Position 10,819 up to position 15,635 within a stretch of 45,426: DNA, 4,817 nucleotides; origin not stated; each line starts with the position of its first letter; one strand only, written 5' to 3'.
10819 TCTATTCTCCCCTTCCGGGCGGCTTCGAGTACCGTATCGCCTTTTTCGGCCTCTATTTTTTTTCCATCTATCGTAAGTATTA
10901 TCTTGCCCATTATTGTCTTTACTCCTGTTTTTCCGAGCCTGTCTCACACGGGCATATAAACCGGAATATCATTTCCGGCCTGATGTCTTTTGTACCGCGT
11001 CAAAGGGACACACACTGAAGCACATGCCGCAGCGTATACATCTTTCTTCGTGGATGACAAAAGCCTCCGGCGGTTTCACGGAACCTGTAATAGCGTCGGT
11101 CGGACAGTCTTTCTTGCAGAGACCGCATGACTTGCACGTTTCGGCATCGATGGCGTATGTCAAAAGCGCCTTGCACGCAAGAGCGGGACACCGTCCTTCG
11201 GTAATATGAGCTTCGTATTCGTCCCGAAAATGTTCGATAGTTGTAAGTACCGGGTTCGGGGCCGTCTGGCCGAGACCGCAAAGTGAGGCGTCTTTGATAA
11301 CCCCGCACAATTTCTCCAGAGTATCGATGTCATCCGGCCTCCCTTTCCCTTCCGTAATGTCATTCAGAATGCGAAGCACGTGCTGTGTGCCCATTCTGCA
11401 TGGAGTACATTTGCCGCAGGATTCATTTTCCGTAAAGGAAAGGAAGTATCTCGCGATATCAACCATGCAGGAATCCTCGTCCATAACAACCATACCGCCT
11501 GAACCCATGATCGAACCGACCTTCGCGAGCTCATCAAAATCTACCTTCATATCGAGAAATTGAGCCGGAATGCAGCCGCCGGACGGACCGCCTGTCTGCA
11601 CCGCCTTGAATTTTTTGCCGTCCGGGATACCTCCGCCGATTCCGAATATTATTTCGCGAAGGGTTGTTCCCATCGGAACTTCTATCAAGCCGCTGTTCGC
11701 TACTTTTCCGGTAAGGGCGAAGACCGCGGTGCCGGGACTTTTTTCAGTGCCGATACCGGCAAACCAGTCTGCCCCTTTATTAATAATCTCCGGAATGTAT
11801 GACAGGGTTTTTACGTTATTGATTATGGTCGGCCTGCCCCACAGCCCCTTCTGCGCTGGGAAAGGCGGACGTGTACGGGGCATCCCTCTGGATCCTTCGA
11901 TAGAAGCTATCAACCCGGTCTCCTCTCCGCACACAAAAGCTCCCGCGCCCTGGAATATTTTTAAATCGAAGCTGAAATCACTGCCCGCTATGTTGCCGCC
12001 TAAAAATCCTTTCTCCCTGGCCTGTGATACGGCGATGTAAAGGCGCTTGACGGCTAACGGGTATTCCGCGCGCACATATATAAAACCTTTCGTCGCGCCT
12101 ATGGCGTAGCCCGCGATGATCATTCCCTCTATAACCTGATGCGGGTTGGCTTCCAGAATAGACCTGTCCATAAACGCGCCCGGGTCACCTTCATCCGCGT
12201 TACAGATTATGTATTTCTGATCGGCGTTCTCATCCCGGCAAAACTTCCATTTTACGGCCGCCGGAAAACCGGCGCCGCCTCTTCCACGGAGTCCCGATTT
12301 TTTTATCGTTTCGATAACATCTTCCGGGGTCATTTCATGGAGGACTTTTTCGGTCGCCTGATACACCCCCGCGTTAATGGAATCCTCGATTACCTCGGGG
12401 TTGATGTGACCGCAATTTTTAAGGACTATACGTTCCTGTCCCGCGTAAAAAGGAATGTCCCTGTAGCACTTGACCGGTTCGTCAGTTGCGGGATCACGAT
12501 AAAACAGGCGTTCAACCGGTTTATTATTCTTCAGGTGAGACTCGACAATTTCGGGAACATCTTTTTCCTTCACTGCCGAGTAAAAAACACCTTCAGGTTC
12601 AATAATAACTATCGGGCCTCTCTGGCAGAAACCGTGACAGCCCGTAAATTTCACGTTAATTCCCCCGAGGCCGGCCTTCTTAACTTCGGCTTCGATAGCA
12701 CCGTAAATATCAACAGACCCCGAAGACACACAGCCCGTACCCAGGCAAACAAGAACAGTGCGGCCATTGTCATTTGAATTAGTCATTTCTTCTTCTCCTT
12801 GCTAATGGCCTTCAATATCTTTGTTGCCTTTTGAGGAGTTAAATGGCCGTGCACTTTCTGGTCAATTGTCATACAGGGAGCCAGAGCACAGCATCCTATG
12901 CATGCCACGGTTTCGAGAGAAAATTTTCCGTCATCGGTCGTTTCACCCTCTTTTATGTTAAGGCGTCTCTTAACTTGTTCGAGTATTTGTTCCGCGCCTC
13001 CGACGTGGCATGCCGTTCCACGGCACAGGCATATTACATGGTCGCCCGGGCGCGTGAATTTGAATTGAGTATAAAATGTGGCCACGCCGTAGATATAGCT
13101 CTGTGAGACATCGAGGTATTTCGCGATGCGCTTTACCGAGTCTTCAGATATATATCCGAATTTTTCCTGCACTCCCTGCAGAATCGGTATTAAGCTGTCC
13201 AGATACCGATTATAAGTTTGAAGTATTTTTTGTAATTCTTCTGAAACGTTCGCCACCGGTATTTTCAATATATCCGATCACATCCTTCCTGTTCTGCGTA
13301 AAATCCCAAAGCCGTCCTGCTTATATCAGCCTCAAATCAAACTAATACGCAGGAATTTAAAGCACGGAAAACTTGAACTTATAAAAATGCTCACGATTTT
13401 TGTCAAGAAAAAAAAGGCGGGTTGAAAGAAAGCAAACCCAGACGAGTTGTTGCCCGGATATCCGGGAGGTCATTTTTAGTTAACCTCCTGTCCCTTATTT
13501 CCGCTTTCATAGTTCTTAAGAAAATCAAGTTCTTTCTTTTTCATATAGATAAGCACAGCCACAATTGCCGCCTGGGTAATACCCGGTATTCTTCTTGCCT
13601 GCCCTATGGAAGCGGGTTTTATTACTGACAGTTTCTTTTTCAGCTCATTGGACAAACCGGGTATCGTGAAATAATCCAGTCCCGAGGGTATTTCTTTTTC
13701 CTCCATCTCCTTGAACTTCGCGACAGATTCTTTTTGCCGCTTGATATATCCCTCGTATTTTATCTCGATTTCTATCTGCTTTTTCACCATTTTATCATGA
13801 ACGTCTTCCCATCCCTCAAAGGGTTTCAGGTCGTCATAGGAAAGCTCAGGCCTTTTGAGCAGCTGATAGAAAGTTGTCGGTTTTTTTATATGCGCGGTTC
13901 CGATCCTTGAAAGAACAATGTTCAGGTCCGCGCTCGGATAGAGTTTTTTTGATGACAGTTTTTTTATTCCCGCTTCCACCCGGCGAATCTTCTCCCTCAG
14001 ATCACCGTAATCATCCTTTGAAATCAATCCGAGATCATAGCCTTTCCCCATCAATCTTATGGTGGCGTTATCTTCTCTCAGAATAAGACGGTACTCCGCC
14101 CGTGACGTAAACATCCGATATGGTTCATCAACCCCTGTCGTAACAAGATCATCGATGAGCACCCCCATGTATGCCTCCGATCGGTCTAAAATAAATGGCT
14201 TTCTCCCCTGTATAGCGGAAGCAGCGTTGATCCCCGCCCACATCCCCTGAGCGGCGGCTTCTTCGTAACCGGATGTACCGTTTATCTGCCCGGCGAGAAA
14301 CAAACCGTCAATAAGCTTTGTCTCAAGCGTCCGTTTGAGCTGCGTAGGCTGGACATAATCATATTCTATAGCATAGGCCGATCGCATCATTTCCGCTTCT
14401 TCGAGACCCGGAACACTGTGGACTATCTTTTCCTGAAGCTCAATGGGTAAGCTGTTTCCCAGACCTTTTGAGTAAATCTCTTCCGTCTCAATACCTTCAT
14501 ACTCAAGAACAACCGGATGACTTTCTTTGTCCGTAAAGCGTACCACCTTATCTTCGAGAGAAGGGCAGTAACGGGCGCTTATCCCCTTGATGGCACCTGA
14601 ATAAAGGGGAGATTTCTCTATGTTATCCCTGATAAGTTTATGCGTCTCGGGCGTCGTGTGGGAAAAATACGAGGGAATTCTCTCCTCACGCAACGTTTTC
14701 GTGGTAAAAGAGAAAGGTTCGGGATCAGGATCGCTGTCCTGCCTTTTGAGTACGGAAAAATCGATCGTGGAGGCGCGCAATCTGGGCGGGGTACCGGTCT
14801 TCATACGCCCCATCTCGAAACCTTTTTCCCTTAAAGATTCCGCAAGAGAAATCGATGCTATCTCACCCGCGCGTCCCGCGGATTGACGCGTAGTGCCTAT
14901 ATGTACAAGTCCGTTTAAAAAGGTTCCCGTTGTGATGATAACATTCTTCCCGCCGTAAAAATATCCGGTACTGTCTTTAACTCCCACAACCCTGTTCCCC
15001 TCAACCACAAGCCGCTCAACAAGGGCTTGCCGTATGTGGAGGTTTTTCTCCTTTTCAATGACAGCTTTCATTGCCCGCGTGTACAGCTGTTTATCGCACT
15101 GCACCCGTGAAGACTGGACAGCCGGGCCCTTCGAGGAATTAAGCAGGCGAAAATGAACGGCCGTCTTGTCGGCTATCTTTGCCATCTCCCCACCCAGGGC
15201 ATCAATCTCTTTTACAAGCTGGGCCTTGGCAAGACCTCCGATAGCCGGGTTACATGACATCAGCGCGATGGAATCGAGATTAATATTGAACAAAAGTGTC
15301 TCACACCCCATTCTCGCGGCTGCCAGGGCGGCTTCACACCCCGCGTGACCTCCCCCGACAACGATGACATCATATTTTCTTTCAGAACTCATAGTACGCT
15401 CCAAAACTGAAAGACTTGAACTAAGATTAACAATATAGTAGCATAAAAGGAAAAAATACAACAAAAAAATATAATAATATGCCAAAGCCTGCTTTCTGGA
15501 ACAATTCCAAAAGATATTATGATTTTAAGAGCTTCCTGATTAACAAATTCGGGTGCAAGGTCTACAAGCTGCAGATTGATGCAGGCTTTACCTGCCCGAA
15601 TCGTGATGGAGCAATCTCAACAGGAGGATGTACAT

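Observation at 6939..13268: Operon of NuoE-like, NuoF-like, a NuoG-like::NfnA fusion and NfnB/GltD-like: candidate Bfu/Stn-type electron-bifurcating NAD(P)H-ferredoxin oxidoreductase with a fused NfnA module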

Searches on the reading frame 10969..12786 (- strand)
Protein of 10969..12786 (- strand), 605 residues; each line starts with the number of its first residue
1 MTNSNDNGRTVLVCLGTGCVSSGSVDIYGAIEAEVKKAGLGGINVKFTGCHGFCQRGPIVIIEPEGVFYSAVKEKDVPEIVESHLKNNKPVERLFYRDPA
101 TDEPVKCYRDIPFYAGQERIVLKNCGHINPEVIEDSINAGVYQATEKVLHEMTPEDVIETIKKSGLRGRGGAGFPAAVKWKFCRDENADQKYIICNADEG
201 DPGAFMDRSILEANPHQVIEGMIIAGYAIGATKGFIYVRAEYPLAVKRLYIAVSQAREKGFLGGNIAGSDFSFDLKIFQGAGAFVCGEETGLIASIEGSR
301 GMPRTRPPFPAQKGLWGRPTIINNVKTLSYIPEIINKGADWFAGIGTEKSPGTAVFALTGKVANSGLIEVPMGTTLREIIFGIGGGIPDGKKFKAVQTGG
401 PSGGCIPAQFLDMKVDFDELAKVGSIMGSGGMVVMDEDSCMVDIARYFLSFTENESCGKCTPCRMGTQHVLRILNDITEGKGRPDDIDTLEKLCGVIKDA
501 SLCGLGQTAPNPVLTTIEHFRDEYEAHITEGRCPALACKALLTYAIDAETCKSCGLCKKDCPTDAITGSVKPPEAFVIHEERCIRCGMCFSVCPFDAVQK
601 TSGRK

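Call 3: search_protein_families(library=pfam, proteins=[window:10969-12786:-], max_evalue=0.01)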
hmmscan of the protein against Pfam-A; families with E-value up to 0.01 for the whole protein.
window:10969-12786:- (605 aa): 16 families
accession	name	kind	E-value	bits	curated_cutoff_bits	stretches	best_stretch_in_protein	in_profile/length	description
PF01512.22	Complex1_51K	-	1.2e-47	162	31.2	1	161-332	1-149/150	Nuo51 FMN-binding domain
PF10589.14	NADH_4Fe-4S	-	5.4e-35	119.6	23.5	1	443-527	1-85/85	NADH-ubiquinone oxidoreductase-F iron-sulfur binding region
PF00037.32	Fer4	-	2.4e-12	46.6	21.1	2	577-598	2-23/24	4Fe-4S binding domain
PF13237.11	Fer4_10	-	2.5e-08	34.2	25.5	1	546-594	4-53/53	4Fe-4S dicluster domain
PF12797.12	Fer4_2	-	5.5e-08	32.7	24.5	1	575-595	2-22/22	4Fe-4S binding domain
PF12838.12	Fer4_7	-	7.7e-08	33.1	27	1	550-597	1-52/52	4Fe-4S dicluster domain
PF14697.11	Fer4_21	-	1e-07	32.4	35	1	546-598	3-57/59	4Fe-4S dicluster domain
PF13187.11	Fer4_9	-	3e-07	30.8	27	1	551-596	2-50/52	4Fe-4S dicluster domain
PF10531.15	SLBB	-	5.3e-07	29.8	27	1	355-404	1-53/55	SLBB domain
PF25160.1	LdpA_Fe-S-bd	-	5.6e-07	29.7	27.6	1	557-602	9-47/49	LdpA Fe-S cluster-binding domain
PF12837.12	Fer4_6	-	1.6e-06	28.2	25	2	580-597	6-23/24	4Fe-4S binding domain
PF01257.25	2Fe-2S_thioredx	-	1e-05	25.9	24.8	1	7-83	63-143/145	Thioredoxin-like [2Fe-2S] ferredoxin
PF12800.12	Fer4_4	-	0.00021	21.8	24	1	581-595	2-16/17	4Fe-4S binding domain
PF13484.11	Fer4_16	-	0.0016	19.6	30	0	551-569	2-20/66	4Fe-4S double cluster binding domain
PF22461.2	SLBB_2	-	0.0021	18.5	27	1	356-407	3-56/79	SLBB domain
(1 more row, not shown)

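Call 4: search_protein_families(library=ncbifam, proteins=[window:10969-12786:-], max_evalue=0.001)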
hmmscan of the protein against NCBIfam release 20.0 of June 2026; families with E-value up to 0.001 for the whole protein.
window:10969-12786:- (605 aa): 56 families (the best 25 are shown)
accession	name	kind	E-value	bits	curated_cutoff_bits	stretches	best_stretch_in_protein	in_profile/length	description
TIGR01959.1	nuoF_fam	equivalog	4.7e-154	512.7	558.65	1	129-528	10-410/410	NADH-quinone oxidoreductase subunit NuoF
NF010120.0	PRK13596.1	equivalog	2.8e-120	401.8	389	1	121-531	8-420/433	NADH-quinone oxidoreductase subunit NuoF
NF008436.0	PRK11278.1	equivalog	6.5e-120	401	749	1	135-531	29-429/448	NADH-quinone oxidoreductase subunit NuoF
NF041612.1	fdxn_Clost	equivalog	2e-17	63.6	150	1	19-94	24-100/102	2Fe-2S ferredoxin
TIGR04481.1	PR_assoc_PrdC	equivalog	3.3e-13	49.2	490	1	137-403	55-285/425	proline reductase-associated electron transfer protein PrdC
NF058577.1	FdxA_fam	equivalog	1e-12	48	65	2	543-597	2-52/52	4Fe-4S ferredoxin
TIGR01945.1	rnfC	subfamily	2.7e-12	46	245.95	1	141-255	108-220/435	RnfABCDGE type electron transport complex subunit C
NF003454.1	PRK05035.1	equivalog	2.6e-11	42.7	345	1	146-256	115-222/556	electron transport complex subunit RsxC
NF041613.1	fdxn_Azotob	equivalog_domain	6.4e-09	36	195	1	18-89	23-95/107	2Fe-2S ferredoxin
TIGR02700.1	flavo_MJ0208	hypoth_equivalog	1.4e-08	34.3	251.35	1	540-600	139-196/234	dihydromethanopterin reductase (acceptor)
TIGR04105.1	FeFe_hydrog_B1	subfamily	2.8e-08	32.9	450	1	532-602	124-209/462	monomeric [FeFe] hydrogenase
NF042909.1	FMH_DH_FwdF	exception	3.5e-08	32.9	375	1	547-599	13-73/336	tungsten-dependent formylmethanofuran dehydrogenase subunit FwdF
TIGR01944.1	rnfB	subfamily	6.6e-08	32.3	68.7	1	545-600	109-162/190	RnfABCDGE type electron transport complex subunit B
NF045490.1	FdxA_Protbact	equivalog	9.1e-08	32.3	135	1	574-601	31-58/104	ferredoxin FdxA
NF004541.0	PRK05888.2-2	equivalog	1.1e-07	31.8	217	1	548-601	60-114/168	NADH-quinone oxidoreductase subunit NuoI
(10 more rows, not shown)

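Call 80: search_solved_structures(query=window:10969-12786:-, max_evalue=1e-40, show_alignments=1)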
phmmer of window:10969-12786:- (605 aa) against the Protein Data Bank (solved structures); distinct sequences matched with E-value up to 1e-40: 61 (the best 60 are shown).
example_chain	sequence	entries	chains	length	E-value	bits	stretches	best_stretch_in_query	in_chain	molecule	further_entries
7t2r_B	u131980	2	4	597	2.9e-249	831.7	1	11-600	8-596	NiFe hydrogenase subunit B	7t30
7q4v_B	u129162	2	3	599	2.6e-239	798.9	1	10-600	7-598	Iron hydrogenase HydB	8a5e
9n5u_B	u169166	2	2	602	1.4e-222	743.6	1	13-605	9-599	NfnB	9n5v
9bov_B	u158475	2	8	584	2.5e-220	736.2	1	13-599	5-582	NADH dehydrogenase (Quinone)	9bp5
9mqx_B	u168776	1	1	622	3.8e-216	722.3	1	11-599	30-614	NADH:ubiquinone oxidoreductase, NADH-binding (51 kD) subunit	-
8a6t_B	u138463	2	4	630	2.8e-215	719.5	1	11-600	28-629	Electron bifurcating hydrogenase subunit HydB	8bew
7p5h_B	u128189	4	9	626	5.4e-210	702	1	6-599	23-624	Fe-hydrogenase, subunit beta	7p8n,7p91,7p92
8oh5_B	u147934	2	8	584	5.8e-210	701.9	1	11-598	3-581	NAD-reducing hydrogenase subunit HoxF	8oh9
7q4w_B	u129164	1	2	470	7.6e-204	681.7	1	135-600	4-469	Iron hydrogenase HydB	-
2fug_1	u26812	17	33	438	2.5e-122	412.4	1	131-532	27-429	NADH-quinone oxidoreductase chain 1 | NADH-QUINONE OXIDOREDUCTASE SUBUNIT 1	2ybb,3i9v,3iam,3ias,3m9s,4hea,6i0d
9fii_B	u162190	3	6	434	3.1e-111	375.8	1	120-528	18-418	NADH-quinone oxidoreductase subunit F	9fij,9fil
6hl2_B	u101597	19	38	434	1.1e-110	374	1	120-528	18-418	NADH-quinone oxidoreductase subunit F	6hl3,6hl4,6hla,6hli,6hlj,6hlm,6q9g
7q5y_C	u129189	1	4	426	1.3e-110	373.7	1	120-527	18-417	NADH-quinone oxidoreductase subunit F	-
6vw7_B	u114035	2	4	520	1.6e-110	373.5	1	23-524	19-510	NAD-dependent formate dehydrogenase beta subunit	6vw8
8e9g_F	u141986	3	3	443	1.7e-110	373.4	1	140-535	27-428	NADH-quinone oxidoreductase subunit F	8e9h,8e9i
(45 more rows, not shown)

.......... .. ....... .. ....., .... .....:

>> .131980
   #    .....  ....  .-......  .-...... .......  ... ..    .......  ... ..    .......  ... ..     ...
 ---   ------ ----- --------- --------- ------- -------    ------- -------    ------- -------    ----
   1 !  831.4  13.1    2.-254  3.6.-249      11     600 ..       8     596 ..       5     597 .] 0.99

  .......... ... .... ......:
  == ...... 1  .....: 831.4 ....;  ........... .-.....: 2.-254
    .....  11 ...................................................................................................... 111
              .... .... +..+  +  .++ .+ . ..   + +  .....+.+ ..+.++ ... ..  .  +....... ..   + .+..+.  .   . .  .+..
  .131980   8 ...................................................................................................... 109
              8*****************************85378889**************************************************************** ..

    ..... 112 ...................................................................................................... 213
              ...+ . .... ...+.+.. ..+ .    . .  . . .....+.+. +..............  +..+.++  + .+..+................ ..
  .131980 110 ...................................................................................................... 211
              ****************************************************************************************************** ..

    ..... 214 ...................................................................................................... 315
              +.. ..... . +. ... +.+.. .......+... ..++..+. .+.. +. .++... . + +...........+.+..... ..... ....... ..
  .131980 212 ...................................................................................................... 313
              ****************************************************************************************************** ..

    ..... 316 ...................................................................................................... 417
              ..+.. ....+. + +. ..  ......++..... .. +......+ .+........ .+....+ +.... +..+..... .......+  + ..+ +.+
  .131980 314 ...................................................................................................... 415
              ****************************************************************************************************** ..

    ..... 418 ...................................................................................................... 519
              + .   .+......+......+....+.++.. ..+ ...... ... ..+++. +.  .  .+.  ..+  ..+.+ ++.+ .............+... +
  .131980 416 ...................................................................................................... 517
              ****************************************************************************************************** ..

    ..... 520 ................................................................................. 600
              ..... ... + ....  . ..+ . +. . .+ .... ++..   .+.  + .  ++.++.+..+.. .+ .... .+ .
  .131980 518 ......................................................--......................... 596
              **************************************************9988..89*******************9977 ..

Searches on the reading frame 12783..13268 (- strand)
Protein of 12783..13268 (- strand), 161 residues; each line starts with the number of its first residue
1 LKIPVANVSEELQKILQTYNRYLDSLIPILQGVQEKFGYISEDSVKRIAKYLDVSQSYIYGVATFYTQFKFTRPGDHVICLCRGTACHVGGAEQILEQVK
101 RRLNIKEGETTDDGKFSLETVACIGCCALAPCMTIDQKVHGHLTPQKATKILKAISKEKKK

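Call 3: search_protein_families(library=pfam, proteins=[window:12783-13268:-], max_evalue=0.01)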
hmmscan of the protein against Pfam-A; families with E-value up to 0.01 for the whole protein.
window:12783-13268:- (161 aa): 2 families
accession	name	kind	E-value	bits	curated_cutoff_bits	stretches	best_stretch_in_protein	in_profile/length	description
PF01257.25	2Fe-2S_thioredx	-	1.4e-51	174.6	24.8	1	13-155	2-144/145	Thioredoxin-like [2Fe-2S] ferredoxin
PF08797.16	HIRAN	-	0.0072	16.6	24.7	0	17-66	31-80/96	HIRAN domain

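Call 4: search_protein_families(library=ncbifam, proteins=[window:12783-13268:-], max_evalue=0.001)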
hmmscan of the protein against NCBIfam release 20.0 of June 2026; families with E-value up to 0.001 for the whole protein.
window:12783-13268:- (161 aa): 9 families
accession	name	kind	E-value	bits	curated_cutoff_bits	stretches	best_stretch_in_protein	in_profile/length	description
NF005722.0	PRK07539.1-2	equivalog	3.4e-47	160.4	141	1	8-154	9-155/157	NADH-quinone oxidoreductase subunit NuoE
NF005747.0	PRK07571.1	equivalog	3.4e-44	150.5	224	1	12-159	25-172/173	bidirectional hydrogenase complex protein HoxE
NF004638.0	PRK05988.1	equivalog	1.5e-43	148.3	198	1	7-155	9-157/159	formate dehydrogenase subunit gamma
TIGR01958.1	nuoE_fam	subfamily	2.1e-36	125.3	142.4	1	16-154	6-146/148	NADH-quinone oxidoreductase subunit NuoE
NF005725.0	PRK07539.1-5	equivalog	6.7e-35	120.3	220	1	10-157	23-173/174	NADH-quinone oxidoreductase subunit NuoE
NF005721.0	PRK07539.1-1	equivalog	1.2e-34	120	308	1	7-159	29-181/292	NADH-quinone oxidoreductase subunit NuoE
NF005724.0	PRK07539.1-4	equivalog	2.6e-28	99.4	280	1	20-159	36-176/240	NADH-quinone oxidoreductase subunit NuoE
NF009040.0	PRK12373.1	equivalog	5.3e-25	89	514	1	21-157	34-171/400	NADH-quinone oxidoreductase subunit E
NF005723.0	PRK07539.1-3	equivalog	8.8e-25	87.4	226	1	28-156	28-157/158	NADH-quinone oxidoreductase subunit NuoE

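Call 81: search_solved_structures(query=window:12783-13268:-, max_evalue=1e-15, show_alignments=0)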
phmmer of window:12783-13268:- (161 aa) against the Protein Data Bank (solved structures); distinct sequences matched with E-value up to 1e-15: 51.
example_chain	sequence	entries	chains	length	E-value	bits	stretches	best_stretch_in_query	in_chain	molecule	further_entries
9n5u_C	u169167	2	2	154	3.2e-44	154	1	18-157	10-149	NfnC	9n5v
7t2r_C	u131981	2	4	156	1.1e-43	152.3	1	3-152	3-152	NiFe hydrogenase subunit C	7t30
8a6t_C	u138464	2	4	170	9.6e-40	139.5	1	10-156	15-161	Electron bifurcating hydrogenase subunit HydC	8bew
9bov_C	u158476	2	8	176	5e-39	137.1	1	12-160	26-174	NADH dehydrogenase (Ubiquinone), 24 kDa subunit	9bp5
9mqx_C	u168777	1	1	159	2.4e-37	131.7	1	13-155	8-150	NADH:ubiquinone oxidoreductase 24 kD subunit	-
8oh5_A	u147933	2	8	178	5.4e-35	124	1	12-160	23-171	NAD-dependent formate dehydrogenase gamma subunit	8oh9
7p5h_C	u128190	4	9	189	1.5e-34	122.6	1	10-159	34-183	Fe-hydrogenase, subunit gamma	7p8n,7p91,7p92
7q4v_C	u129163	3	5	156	7.8e-30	107.3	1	3-152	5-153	Iron hydrogenase HydC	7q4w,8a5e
9q8i_E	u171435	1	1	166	1.3e-26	96.8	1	23-153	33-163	NADH-quinone oxidoreductase subunit E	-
7p61_E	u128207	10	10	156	1.5e-26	96.6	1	24-153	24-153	NADH dehydrogenase I subunit E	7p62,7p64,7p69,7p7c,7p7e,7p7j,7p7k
7awt_E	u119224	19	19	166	1.8e-26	96.3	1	23-153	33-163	NADH-quinone oxidoreductase subunit E | NADH dehydrogenase I subunit E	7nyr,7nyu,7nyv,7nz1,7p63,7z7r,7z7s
6vw7_A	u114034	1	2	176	2.9e-26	95.7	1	24-155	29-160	NAD-dependent formate dehydrogenase gamma subunit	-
6vw8_A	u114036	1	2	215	5.3e-26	94.8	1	24-155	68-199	NAD-dependent formate dehydrogenase gamma subunit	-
6gcs_H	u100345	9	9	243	3.2e-25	92.3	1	24-154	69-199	24-KDA SUBUNIT (NUHM) | Subunit NUHM of NADH:Ubiquinone Oxidoreductase (Complex I)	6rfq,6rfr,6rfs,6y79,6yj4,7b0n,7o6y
9ihp_E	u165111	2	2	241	9.2e-24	87.6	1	21-155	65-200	NUHM (24 kDa) subunit of mitochondrial NADH:ubiquinone oxidoreductase (Complex I)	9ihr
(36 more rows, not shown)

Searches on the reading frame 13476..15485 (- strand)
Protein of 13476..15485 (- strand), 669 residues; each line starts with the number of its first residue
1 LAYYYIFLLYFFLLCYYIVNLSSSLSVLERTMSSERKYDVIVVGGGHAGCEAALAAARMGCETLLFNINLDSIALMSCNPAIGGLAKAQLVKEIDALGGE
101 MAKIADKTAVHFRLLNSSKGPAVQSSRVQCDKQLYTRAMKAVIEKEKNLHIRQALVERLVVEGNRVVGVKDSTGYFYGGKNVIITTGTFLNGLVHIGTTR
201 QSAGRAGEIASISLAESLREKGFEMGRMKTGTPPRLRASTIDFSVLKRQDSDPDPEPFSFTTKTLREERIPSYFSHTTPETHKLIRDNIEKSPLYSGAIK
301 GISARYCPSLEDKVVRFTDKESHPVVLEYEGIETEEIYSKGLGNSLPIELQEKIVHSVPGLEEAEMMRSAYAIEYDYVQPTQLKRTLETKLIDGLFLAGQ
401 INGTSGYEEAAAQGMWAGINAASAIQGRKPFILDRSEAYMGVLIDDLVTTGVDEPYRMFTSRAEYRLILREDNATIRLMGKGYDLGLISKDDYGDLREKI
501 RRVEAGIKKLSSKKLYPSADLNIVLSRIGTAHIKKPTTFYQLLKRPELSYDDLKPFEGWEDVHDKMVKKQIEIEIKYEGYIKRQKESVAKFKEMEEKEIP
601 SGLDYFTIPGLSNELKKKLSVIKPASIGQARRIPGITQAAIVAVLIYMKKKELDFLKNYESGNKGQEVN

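Call 41: search_protein_families(library=pfam, proteins=[window:13476-15485:-], max_evalue=0.000001)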
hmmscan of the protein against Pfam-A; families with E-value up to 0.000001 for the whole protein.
window:13476-15485:- (669 aa): 4 families
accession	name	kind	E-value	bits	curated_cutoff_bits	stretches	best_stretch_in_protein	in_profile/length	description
PF01134.28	GIDA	-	3.2e-163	543.8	22.1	1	39-428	1-390/391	Glucose inhibited division protein A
PF13932.14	SAM_GIDA_C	-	7.7e-22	77.3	27.1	1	589-644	1-56/57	tRNA modifying enzyme MnmG/GidA C-terminal helical bundle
PF21680.2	GIDA_C_1st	-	3e-21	76.4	24.7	1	492-585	3-96/96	tRNA modifying enzyme MnmG/GidA C-terminal helical domain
PF12831.13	FAD_oxidored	-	3.6e-10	40.2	27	1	39-170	1-125/416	FAD dependent oxidoreductase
